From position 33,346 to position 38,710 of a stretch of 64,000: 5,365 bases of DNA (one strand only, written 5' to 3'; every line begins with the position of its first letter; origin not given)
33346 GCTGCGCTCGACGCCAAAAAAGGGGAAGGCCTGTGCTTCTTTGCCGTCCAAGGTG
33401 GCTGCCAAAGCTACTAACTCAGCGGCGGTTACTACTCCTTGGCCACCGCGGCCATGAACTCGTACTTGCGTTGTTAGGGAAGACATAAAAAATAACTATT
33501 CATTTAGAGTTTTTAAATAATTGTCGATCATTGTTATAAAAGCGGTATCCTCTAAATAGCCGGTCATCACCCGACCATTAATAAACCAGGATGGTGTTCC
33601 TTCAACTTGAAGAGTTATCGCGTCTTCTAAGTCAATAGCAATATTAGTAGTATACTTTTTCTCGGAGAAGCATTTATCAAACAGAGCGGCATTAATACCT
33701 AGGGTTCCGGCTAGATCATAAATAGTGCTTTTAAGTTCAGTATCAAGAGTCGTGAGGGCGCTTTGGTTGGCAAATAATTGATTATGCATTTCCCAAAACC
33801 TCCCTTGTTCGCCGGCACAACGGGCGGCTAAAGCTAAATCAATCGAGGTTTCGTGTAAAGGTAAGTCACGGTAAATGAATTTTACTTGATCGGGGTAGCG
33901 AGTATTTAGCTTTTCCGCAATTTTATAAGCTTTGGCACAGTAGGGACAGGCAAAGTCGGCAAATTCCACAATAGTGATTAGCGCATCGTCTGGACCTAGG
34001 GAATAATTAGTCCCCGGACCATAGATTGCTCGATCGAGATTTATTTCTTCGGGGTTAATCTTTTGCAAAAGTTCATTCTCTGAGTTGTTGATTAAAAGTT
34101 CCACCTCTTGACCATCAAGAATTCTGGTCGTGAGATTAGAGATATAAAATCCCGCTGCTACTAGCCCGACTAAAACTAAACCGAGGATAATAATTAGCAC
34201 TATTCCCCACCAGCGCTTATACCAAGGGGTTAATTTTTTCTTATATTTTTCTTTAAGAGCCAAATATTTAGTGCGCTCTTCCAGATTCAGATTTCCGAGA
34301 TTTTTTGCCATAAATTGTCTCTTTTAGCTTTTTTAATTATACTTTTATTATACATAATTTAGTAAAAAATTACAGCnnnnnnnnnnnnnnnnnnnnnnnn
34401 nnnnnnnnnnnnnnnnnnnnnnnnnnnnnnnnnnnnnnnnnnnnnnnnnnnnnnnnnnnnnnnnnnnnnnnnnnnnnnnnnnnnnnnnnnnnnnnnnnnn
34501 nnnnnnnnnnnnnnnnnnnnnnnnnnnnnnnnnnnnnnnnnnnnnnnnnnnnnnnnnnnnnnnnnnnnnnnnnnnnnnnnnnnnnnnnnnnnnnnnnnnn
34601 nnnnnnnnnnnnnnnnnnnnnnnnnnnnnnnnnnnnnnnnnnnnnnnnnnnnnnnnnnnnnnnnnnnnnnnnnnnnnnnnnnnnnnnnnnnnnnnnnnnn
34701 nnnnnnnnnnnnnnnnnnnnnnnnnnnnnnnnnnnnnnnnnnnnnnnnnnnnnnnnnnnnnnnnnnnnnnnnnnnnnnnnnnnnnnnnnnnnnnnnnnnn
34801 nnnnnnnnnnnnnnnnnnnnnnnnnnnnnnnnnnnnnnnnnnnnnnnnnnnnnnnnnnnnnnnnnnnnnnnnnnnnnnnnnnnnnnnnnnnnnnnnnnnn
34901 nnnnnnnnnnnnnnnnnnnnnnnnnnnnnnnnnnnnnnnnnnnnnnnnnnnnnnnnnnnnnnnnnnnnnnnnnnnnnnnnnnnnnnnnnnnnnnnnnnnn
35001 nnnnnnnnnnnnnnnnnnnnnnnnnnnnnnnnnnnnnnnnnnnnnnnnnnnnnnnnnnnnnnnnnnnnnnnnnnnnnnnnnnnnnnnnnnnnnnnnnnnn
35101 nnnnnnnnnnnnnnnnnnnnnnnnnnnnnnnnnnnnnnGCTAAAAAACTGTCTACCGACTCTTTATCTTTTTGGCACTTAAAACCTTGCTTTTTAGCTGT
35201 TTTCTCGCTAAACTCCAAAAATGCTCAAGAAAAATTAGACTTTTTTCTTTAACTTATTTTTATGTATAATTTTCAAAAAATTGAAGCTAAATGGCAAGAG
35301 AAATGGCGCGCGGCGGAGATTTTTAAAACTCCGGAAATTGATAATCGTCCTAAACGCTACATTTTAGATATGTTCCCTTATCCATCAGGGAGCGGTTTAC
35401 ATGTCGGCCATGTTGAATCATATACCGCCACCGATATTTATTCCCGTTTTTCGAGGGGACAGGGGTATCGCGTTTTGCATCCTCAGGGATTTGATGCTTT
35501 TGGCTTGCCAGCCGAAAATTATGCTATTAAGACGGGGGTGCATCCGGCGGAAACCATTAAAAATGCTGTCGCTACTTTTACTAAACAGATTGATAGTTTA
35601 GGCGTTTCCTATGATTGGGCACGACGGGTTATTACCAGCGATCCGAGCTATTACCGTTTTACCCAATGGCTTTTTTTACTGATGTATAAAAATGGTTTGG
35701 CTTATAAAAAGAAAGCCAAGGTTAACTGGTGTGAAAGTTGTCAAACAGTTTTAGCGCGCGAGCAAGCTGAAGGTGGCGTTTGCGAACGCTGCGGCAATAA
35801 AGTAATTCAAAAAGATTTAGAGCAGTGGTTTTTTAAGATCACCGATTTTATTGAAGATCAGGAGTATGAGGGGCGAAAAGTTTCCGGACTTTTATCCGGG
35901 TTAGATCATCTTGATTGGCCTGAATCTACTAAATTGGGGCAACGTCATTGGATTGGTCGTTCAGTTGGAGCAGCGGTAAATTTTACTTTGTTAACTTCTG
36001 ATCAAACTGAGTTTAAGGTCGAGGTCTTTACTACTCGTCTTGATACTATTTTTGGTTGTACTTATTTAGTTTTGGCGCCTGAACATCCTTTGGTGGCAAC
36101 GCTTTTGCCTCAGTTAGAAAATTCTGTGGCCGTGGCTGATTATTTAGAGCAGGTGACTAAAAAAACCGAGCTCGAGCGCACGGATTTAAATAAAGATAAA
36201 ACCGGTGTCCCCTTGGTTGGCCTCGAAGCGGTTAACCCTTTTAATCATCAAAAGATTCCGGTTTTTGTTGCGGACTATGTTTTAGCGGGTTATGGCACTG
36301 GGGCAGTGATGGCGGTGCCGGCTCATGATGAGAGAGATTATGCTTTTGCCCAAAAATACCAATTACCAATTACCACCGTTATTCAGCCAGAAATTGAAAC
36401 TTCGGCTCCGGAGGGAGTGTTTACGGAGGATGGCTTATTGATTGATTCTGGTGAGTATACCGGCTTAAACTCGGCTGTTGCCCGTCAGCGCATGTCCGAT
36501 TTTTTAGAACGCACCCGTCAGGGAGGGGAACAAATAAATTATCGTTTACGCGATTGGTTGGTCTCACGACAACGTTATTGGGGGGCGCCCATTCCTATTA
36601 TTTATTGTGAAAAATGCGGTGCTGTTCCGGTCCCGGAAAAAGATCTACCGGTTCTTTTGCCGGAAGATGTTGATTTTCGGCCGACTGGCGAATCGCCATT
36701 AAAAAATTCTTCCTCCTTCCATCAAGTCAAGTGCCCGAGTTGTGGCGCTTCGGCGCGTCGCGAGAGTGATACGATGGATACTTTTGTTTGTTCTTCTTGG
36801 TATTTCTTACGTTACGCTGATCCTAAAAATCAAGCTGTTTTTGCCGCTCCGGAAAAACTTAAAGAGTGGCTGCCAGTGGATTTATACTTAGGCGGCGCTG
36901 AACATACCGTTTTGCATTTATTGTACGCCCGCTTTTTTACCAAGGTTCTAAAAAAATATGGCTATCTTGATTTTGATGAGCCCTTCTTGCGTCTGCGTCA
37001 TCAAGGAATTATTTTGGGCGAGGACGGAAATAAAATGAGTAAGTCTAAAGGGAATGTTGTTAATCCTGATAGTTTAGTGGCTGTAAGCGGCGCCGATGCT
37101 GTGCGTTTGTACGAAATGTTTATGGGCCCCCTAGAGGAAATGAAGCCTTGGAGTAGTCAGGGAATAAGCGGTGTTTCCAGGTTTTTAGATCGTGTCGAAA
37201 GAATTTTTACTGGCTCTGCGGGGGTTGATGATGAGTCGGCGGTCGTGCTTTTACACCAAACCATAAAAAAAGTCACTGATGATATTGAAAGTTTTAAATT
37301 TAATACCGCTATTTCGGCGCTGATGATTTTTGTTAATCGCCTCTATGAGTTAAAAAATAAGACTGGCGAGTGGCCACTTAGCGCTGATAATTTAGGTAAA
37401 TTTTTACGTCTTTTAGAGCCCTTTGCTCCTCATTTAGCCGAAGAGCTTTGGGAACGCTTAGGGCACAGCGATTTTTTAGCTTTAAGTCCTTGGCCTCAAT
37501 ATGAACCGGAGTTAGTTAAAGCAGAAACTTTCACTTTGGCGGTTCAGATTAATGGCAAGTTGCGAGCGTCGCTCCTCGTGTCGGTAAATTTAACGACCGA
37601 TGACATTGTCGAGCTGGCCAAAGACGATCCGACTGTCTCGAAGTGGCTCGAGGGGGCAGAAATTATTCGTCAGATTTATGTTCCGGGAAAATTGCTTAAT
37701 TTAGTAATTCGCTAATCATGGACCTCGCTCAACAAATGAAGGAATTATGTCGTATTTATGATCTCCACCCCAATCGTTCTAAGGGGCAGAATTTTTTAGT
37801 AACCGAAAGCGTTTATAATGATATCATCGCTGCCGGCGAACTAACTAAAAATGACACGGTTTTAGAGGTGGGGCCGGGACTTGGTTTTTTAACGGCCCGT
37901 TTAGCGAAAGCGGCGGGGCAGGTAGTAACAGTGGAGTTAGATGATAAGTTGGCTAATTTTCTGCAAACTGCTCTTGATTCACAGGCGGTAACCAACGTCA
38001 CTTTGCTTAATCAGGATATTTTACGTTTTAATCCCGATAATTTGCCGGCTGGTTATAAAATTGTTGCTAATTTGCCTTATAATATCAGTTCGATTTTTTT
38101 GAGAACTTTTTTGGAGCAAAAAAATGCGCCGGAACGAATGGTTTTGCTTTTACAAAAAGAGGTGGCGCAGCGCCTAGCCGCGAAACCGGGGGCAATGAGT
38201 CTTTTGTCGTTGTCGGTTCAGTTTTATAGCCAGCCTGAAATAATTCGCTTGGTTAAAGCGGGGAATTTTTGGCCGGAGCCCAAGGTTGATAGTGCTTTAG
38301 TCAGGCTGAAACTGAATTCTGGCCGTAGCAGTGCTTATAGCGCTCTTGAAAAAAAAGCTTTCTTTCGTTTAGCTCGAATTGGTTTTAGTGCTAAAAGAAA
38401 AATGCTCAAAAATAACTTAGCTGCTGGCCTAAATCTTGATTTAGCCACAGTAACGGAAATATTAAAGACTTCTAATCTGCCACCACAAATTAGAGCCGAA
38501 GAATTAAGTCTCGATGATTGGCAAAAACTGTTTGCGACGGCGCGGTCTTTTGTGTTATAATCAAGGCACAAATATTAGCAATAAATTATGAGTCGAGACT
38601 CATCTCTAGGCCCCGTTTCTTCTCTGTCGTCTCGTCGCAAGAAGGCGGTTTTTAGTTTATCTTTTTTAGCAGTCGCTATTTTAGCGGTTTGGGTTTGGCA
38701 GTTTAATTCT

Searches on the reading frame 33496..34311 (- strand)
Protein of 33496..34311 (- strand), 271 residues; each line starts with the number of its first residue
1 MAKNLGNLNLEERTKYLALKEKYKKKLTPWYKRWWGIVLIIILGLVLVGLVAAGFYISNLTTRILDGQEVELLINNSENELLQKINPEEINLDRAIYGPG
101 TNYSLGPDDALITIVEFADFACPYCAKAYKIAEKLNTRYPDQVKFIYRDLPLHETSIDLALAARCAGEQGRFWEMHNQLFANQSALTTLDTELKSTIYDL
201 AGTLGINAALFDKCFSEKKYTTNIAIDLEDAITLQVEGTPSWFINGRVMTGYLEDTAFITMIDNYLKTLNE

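Call 40: search_protein_families(library=pfam, proteins=[window:33496-34311:-], max_evalue=0.001)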
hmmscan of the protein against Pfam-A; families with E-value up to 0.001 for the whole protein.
window:33496-34311:- (271 aa): 2 families
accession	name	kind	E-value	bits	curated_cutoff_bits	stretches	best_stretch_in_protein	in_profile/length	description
PF13462.12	Thioredoxin_4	-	1e-27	97.8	23.2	1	101-263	4-164/165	Thioredoxin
PF01323.26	DSBA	-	7.5e-17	62.2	25.6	2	161-251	90-179/191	DSBA-like thioredoxin domain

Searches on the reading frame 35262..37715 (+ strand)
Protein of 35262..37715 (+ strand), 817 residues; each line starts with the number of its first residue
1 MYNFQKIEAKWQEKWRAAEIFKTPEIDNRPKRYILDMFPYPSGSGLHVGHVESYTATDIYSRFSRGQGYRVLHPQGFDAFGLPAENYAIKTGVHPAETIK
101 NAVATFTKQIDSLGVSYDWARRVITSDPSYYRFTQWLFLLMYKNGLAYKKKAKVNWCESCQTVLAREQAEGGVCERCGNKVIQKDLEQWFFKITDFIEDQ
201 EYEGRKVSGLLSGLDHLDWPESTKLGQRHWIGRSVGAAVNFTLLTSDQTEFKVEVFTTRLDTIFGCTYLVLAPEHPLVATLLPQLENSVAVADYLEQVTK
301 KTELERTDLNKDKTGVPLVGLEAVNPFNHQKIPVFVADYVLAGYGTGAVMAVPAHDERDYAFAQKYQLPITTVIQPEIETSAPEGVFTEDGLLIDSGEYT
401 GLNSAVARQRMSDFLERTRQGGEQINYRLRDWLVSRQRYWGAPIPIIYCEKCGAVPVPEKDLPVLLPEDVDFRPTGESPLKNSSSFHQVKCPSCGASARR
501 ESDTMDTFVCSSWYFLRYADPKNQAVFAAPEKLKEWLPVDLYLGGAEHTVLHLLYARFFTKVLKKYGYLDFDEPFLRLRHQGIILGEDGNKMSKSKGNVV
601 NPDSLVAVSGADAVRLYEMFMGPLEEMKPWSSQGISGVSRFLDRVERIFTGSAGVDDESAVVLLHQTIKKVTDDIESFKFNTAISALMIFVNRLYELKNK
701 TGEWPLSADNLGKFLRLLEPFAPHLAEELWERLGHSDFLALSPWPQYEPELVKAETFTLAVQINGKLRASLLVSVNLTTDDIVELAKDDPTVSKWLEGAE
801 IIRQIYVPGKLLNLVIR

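Call 8: search_protein_families(library=pfam, proteins=[window:35262-37715:+], max_evalue=0.01)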
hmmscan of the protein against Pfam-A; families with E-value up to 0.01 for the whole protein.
window:35262-37715:+ (817 aa): 6 families
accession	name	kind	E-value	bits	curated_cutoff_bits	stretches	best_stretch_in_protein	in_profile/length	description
PF13603.12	tRNA-synt_1_2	-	2.6e-61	206.8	25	1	228-415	1-184/185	Leucyl-tRNA synthetase, editing domain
PF00133.28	tRNA-synt_1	-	4.1e-44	151.4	22.7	2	429-618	228-402/414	tRNA synthetases class I (I, L, M and V)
PF09334.17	tRNA-synt_1g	-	1.9e-28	99.8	20.1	1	38-180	7-145/391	tRNA synthetases class I (M)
PF08264.19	Anticodon_1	-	2.6e-24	86.2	25.1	1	662-778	6-143/148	Anticodon-binding domain of tRNA ligase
PF01406.26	tRNA-synt_1e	-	0.0017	18.3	27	0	46-151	23-125/301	tRNA synthetases class I (C) catalytic domain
PF17032.10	Zn_ribbon_15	-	0.0095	17.2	28.9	0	145-183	28-64/73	zinc-ribbon family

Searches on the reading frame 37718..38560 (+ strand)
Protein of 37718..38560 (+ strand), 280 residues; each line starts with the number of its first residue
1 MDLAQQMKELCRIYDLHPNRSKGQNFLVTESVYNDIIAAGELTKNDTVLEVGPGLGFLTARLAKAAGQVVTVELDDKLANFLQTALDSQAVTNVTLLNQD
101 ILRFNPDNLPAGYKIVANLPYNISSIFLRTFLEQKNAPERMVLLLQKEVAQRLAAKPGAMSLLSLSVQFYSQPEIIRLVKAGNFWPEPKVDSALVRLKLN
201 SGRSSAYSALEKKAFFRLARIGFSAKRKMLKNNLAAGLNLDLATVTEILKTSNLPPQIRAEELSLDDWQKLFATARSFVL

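Call 8: search_protein_families(library=pfam, proteins=[window:37718-38560:+], max_evalue=0.01)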
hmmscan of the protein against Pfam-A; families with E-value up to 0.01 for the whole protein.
window:37718-38560:+ (280 aa): 6 families
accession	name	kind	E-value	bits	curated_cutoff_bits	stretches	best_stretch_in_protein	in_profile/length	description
PF00398.26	RrnaAD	-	1.1e-54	185.8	24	1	19-272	5-258/263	Ribosomal RNA adenine dimethylase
PF13649.12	Methyltransf_25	-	5.6e-05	24.2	27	1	48-106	1-60/97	Methyltransferase domain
PF01135.25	PCMT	-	0.00033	20.9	20.3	1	41-100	70-132/210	Protein-L-isoaspartate(D-aspartate) O-methyltransferase (PCMT)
PF13847.12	Methyltransf_31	-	0.0029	17.7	27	1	43-105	2-67/145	Methyltransferase domain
PF02527.21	GidB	-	0.0053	16.6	27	1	28-103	31-109/184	rRNA small subunit methyltransferase G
PF08241.18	Methyltransf_11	-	0.0055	17.8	21.2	0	49-102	1-52/95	Methyltransferase domain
